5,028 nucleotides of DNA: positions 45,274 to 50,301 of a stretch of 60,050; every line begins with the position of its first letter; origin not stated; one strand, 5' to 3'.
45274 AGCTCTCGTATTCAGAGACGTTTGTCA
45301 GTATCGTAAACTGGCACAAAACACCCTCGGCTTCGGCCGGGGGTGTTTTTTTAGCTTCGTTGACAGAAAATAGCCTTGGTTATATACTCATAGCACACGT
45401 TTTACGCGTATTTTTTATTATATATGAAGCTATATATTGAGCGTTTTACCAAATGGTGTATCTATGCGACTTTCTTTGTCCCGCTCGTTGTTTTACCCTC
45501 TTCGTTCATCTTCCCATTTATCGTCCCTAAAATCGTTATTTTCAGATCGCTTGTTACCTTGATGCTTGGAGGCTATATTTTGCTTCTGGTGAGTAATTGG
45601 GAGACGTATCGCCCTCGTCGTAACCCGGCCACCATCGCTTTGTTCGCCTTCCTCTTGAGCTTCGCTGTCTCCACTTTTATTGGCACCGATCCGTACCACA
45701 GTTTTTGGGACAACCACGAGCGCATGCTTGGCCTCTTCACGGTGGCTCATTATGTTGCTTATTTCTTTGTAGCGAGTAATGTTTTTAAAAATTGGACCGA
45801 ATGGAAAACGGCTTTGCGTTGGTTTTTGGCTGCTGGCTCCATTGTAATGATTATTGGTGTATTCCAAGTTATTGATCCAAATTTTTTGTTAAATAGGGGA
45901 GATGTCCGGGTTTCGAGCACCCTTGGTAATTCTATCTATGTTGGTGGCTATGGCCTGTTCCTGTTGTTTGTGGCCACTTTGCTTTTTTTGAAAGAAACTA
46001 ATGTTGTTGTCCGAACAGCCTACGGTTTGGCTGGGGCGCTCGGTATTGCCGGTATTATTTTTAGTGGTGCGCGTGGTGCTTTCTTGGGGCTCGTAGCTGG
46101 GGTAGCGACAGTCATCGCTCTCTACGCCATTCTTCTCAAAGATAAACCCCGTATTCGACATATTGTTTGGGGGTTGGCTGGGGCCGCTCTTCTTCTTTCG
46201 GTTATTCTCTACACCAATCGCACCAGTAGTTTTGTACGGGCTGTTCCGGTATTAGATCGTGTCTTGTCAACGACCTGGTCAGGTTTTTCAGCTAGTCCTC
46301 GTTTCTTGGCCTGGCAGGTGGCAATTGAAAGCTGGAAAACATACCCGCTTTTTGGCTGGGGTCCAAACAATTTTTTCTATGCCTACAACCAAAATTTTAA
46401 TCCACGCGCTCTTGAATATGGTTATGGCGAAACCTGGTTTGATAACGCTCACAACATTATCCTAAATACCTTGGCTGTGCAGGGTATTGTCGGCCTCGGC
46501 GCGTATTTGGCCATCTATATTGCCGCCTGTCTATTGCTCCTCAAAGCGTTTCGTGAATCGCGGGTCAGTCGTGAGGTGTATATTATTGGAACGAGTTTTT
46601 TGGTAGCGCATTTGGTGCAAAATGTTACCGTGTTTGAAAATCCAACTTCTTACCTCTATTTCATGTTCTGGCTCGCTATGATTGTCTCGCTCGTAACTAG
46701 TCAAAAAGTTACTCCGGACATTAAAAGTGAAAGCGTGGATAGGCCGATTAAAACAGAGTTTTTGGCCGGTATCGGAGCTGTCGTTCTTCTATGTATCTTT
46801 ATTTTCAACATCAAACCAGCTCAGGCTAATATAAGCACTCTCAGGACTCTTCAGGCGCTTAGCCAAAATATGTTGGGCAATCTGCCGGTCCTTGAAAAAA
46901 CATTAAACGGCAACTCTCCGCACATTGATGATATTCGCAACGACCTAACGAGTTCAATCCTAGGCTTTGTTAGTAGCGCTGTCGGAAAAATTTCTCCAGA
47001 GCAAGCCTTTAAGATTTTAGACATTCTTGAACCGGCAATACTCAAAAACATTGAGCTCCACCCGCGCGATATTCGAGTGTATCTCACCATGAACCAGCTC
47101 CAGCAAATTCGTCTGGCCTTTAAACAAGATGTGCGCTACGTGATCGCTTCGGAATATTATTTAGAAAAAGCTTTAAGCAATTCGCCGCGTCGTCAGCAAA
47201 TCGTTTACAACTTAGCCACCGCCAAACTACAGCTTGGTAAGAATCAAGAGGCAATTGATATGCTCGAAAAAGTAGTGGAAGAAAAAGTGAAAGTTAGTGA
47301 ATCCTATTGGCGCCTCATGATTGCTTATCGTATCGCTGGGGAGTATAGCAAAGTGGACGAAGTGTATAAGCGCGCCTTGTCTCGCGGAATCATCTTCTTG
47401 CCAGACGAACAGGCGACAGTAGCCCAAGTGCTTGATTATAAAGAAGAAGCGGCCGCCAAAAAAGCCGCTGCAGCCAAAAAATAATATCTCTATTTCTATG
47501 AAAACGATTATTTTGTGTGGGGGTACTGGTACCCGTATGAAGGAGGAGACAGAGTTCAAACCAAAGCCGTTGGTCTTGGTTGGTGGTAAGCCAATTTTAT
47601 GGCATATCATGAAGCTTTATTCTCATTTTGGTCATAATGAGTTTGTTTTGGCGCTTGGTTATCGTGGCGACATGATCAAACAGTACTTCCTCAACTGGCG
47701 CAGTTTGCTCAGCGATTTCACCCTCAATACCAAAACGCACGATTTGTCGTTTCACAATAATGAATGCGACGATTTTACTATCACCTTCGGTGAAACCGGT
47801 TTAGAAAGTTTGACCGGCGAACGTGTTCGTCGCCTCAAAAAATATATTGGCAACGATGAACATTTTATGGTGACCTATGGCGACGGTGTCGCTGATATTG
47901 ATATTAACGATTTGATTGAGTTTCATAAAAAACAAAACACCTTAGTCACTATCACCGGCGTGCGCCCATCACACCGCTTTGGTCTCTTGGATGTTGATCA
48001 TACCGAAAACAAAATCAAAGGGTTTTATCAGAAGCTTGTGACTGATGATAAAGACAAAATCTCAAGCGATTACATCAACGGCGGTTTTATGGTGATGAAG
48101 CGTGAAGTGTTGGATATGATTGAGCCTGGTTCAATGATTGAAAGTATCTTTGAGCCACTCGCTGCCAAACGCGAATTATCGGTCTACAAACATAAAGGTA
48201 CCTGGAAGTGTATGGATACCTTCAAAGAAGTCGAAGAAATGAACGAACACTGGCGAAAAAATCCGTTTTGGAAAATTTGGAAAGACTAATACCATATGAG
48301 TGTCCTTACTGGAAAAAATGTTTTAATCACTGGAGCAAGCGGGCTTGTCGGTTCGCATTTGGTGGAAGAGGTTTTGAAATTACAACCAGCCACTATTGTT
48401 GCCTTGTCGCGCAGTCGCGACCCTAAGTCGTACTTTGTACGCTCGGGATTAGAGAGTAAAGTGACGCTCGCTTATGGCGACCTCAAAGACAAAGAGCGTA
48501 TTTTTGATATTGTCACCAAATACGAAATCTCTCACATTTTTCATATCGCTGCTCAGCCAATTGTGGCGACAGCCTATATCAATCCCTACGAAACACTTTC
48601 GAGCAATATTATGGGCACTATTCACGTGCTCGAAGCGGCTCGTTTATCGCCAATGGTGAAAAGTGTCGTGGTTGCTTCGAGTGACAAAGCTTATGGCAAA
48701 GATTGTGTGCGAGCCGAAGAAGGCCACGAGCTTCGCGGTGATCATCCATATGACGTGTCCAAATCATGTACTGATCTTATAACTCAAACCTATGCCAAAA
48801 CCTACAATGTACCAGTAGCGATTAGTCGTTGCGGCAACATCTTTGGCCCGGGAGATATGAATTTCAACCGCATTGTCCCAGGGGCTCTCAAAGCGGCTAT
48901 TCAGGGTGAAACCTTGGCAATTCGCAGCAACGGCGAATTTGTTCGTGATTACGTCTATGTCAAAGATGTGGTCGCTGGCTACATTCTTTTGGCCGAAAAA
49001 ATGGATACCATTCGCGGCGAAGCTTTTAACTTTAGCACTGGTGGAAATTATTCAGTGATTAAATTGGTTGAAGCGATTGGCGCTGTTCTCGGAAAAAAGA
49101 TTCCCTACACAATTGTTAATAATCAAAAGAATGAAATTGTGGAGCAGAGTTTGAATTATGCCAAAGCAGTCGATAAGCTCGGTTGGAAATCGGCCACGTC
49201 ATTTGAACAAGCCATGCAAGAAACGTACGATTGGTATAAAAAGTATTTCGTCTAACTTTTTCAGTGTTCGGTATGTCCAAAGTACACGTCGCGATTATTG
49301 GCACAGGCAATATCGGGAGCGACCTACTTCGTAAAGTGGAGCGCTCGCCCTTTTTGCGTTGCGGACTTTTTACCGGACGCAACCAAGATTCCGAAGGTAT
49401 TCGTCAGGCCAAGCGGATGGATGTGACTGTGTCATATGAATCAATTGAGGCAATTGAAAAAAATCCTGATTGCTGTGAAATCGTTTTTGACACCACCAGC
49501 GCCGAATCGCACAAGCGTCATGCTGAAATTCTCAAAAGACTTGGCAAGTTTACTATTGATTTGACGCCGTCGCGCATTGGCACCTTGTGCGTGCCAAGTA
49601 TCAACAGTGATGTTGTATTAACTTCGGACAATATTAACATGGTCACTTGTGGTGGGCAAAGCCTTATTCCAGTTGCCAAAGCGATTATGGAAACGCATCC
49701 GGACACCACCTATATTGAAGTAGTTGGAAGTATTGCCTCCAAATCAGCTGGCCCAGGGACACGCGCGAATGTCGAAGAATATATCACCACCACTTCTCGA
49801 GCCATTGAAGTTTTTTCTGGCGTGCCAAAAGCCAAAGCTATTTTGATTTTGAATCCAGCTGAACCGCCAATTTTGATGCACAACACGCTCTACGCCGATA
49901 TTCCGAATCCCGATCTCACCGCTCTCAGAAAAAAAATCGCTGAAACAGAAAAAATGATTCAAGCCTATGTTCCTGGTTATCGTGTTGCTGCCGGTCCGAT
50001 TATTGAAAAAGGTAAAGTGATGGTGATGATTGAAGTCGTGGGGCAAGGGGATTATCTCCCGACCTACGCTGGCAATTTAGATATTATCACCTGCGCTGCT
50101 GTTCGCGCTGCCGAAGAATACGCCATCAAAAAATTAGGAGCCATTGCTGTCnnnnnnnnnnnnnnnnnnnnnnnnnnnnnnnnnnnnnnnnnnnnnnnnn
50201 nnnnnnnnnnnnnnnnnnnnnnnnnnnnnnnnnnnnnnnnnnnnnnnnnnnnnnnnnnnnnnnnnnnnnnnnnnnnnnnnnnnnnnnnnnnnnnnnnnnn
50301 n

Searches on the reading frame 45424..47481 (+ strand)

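Call 37: search_protein_families(library=ncbifam, proteins=[window:45424-47481:+], max_evalue=0.00001)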
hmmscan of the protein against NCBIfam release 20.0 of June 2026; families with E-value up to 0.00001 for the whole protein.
window:45424-47481:+ (686 aa): 3 families
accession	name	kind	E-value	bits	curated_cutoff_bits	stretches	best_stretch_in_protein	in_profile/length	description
TIGR03097.1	PEP_O_lig_1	hypoth_equivalog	1.7e-10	40.4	188.1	1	52-384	57-360/408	putative O-glycosylation ligase, exosortase A system-associated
TIGR00947.1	2A73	equivalog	1.6e-09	37.3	366.4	1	43-422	43-421/425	IctB family putative bicarbonate transporter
NF040959.1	MamA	equivalog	7.4e-07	28.8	200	1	580-652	94-166/204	magnetosome protein MamA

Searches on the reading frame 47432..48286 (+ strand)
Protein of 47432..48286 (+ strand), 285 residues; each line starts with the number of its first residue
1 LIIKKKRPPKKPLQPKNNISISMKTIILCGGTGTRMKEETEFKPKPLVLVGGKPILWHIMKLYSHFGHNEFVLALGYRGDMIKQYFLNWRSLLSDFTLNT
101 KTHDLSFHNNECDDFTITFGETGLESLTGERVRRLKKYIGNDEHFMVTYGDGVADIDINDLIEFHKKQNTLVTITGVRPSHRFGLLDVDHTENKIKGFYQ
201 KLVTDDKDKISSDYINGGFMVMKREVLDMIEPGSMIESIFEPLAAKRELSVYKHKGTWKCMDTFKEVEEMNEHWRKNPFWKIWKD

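Call 37: search_protein_families(library=ncbifam, proteins=[window:47432-48286:+], max_evalue=0.00001)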
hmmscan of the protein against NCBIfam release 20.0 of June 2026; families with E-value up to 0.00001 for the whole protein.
window:47432-48286:+ (285 aa): 20 families
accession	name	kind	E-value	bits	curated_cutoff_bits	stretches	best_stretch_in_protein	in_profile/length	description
TIGR02623.1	G1P_cyt_trans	equivalog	2.1e-79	266.6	300.25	1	23-283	1-255/255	glucose-1-phosphate cytidylyltransferase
TIGR03992.1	Arch_glmU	subfamily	2.3e-22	79.4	292.1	1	23-231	1-177/393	bifunctional sugar-1-phosphate nucleotidylyltransferase/acetyltransferase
NF052502.1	man1P_GTase_Rv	exception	4.4e-19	68.6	440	2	128-262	85-218/352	mannose-1-phosphate guanylyltransferase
NF049965.1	GlMnHpPGnyltfHddC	equivalog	1.4e-16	60.8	300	1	23-88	1-66/221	D-glycero-D-manno-heptose 1-phosphate guanosyltransferase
NF041313.1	UDPGP_AglF_Halo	equivalog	4.5e-16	59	400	1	23-86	1-64/234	UTP--glucose-1-phosphate uridylyltransferase AglF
NF045761.1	NAMPUrTaseMurU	equivalog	2.1e-15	57.2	250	1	23-86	1-64/226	N-acetylmuramate alpha-1-phosphate uridylyltransferase MurU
TIGR01208.1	rmlA_long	equivalog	9e-11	41.2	320.25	1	24-230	1-182/353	glucose-1-phosphate thymidylyltransferase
TIGR01173.1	glmU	equivalog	9.8e-10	37.8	366.85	1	23-227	1-177/452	bifunctional UDP-N-acetylglucosamine diphosphorylase/glucosamine-1-phosphate N-acetyltransferase GlmU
TIGR02091.1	glgC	equivalog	1.1e-09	37.8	424.9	0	141-227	112-203/364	glucose-1-phosphate adenylyltransferase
NF041173.1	Sug_nt_acttase_Thmprot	equivalog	1.5e-09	37.3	600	1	23-262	1-215/405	bifunctional sugar-1-phosphate nucleotidylyltransferase/acetyltransferase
NF003670.0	PRK05293.1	equivalog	8.4e-09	34.8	470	0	141-271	117-255/382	glucose-1-phosphate adenylyltransferase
TIGR01099.1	galU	equivalog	1e-08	35.1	326.8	1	23-230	2-214/261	UTP--glucose-1-phosphate uridylyltransferase GalU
NF041135.1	IPPtranDIPPsyn_Thcocales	equivalog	1.3e-08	34.3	580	1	23-86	1-60/419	bifunctional L-myo-inositol-1-phosphate cytidylyltransferase/CDP-L-myo-inositol myo-inositolphosphotransferase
NF001947.0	PRK00725.1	subfamily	4.4e-08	32.3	470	0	17-53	11-47/426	glucose-1-phosphate adenylyltransferase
NF010937.0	PRK14357.1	equivalog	1.3e-07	30.9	658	0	23-93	1-67/448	bifunctional UDP-N-acetylglucosamine diphosphorylase/glucosamine-1-phosphate N-acetyltransferase GlmU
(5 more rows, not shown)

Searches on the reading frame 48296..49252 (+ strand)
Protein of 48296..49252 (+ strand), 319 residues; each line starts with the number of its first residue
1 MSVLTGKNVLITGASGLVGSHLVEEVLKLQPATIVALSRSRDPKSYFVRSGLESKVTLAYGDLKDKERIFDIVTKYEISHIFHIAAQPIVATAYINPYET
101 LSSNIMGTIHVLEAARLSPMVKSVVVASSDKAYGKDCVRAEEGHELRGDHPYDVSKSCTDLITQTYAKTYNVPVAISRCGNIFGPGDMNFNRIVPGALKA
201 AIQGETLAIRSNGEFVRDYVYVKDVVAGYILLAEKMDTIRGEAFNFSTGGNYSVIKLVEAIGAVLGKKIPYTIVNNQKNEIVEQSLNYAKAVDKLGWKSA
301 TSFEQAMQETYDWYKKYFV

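Call 37: search_protein_families(library=ncbifam, proteins=[window:48296-49252:+], max_evalue=0.00001)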
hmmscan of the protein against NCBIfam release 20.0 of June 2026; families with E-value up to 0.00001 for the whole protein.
window:48296-49252:+ (319 aa): 24 families
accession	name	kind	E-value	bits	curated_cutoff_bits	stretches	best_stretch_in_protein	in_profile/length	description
TIGR02622.1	CDP_4_6_dhtase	equivalog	4.3e-59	200.4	278.45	1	5-317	3-333/352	CDP-glucose 4,6-dehydratase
TIGR01181.1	dTDP_gluc_dehyt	equivalog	1.9e-47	161.9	365.1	1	9-316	2-313/321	dTDP-glucose 4,6-dehydratase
TIGR04180.1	EDH_00030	hypoth_equivalog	4.1e-39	134.4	475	1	9-273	1-264/297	NAD-dependent 4,6-dehydratase LegB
TIGR01179.1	galE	equivalog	3.1e-34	118.3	262.3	1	8-316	1-327/332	UDP-glucose 4-epimerase GalE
NF007582.0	PRK10217.1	equivalog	2.5e-25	89.3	698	1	7-314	2-331/355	dTDP-glucose 4,6-dehydratase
NF007956.0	PRK10675.1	subfamily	4.8e-25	88.4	394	1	8-316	2-331/338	UDP-glucose 4-epimerase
NF007490.0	PRK10084.1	subfamily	1.2e-24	87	649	1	9-315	3-335/361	dTDP-glucose 4,6-dehydratase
TIGR02197.1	heptose_epim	equivalog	2e-18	66.7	274.6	1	9-273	1-270/316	ADP-glyceromanno-heptose 6-epimerase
NF011728.1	PRK15181.1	equivalog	2.3e-17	63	760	1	3-256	12-273/348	Vi polysaccharide biosynthesis UDP-N-acetylglucosaminuronic acid C-4 epimerase TviC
TIGR03589.1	PseB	equivalog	2.9e-16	59.3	407.75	1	4-133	2-129/324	UDP-N-acetylglucosamine 4,6-dehydratase (inverting)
TIGR03466.1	HpnA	hypoth_equivalog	9.4e-15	54.3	367.65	1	8-275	2-256/327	hopanoid-associated sugar epimerase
TIGR01746.1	Thioester-redct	subfamily_domain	9.6e-15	54.7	213.35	1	8-210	1-227/371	thioester reductase domain-containing protein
NF047922.1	GDPFucSynFcl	equivalog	1.9e-14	53.9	500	1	7-315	3-302/308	GDP-L-fucose synthase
TIGR01472.1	gmd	equivalog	3.8e-14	52.7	415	1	9-284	3-287/342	GDP-mannose 4,6-dehydratase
NF052578.1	StrlDmthSdmBMthl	equivalog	2.2e-13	50.7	600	1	9-275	3-255/328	sterol demethylase protein SdmB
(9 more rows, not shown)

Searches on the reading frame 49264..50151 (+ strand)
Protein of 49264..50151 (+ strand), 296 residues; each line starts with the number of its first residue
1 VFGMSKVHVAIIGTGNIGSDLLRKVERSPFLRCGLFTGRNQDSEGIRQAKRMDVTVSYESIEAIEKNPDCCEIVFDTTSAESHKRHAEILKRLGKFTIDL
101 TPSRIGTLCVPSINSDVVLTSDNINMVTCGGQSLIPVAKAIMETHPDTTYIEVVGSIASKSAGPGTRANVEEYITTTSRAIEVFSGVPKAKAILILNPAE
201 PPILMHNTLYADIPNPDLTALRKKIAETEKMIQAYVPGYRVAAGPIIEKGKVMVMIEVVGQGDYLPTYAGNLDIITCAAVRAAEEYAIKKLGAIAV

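Call 37: search_protein_families(library=ncbifam, proteins=[window:49264-50151:+], max_evalue=0.00001)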
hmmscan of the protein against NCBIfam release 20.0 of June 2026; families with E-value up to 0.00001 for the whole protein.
window:49264-50151:+ (296 aa): 2 families
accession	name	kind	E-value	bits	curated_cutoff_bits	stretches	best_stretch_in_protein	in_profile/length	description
NF006157.0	PRK08300.1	subfamily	1.2e-111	372.8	166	1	4-291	3-296/303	acetaldehyde dehydrogenase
TIGR03215.1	ac_ald_DH_ac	equivalog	1.2e-109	366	282.25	1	6-290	1-283/285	acetaldehyde dehydrogenase (acetylating)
